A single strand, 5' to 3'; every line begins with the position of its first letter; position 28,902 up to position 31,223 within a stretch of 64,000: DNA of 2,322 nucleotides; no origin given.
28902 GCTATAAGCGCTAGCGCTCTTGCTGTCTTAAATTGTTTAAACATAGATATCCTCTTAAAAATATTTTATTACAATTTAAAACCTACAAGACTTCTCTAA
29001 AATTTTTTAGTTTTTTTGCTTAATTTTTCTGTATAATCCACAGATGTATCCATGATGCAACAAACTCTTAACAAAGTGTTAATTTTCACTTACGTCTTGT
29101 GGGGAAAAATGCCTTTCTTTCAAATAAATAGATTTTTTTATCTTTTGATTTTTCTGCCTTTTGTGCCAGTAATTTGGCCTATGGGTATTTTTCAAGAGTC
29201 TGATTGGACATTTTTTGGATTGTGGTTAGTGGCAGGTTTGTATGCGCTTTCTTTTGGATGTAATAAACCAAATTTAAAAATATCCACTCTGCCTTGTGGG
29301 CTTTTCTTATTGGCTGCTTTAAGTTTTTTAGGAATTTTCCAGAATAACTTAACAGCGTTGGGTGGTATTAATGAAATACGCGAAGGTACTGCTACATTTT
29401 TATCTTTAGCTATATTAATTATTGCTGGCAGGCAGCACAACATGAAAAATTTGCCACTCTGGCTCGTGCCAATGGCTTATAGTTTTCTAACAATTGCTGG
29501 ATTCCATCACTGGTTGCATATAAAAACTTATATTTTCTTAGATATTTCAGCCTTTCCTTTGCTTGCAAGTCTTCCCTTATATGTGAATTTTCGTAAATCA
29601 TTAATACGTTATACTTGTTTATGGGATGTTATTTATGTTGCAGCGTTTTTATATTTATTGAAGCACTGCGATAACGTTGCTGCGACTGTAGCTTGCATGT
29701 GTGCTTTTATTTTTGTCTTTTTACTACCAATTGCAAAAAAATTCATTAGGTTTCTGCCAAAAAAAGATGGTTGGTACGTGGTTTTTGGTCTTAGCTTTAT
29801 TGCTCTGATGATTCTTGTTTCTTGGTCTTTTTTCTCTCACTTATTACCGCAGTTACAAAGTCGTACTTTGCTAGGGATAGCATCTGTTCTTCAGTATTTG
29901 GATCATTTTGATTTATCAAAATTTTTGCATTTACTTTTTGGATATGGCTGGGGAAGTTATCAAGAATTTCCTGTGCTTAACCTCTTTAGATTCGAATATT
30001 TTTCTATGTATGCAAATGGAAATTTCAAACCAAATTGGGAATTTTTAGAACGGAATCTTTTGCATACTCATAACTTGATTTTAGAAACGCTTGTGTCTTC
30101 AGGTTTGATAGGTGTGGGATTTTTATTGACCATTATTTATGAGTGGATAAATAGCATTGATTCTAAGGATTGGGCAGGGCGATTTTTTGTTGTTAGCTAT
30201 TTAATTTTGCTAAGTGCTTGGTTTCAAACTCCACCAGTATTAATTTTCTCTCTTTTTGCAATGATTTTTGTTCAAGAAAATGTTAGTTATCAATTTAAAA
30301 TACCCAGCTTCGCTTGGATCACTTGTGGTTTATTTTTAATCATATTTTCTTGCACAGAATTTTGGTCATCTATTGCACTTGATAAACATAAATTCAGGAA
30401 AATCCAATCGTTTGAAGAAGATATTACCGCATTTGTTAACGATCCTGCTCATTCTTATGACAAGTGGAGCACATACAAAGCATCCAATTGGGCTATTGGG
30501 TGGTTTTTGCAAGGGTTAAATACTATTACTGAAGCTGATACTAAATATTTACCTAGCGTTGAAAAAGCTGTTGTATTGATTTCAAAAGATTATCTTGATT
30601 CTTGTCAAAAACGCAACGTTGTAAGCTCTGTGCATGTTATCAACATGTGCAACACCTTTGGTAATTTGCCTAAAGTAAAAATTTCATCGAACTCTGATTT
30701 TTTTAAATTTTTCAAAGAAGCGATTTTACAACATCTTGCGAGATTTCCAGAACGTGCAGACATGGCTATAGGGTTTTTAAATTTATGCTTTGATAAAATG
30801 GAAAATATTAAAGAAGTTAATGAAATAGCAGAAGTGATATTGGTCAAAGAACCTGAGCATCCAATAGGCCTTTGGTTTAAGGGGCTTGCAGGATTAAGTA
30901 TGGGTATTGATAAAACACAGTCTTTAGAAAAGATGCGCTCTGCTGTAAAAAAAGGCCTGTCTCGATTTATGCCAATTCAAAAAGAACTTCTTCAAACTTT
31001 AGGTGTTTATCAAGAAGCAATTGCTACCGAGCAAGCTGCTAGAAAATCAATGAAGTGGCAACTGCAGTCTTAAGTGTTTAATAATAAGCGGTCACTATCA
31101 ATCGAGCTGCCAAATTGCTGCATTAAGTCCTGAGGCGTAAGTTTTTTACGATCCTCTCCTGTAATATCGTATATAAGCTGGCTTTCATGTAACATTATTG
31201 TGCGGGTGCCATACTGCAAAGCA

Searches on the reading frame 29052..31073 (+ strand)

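Call 15: search_protein_families(library=pfam, proteins=[window:29052-31073:+], max_evalue=0.1)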
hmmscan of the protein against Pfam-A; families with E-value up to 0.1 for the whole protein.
window:29052-31073:+ (673 aa): 2 families
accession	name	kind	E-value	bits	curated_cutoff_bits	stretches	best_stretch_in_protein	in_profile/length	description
PF04932.20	Wzy_C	-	0.0011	19.3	31.7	1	211-358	18-148/149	O-Antigen ligase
PF03875.18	Statherin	-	0.09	13.2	25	0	296-312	14-30/41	Statherin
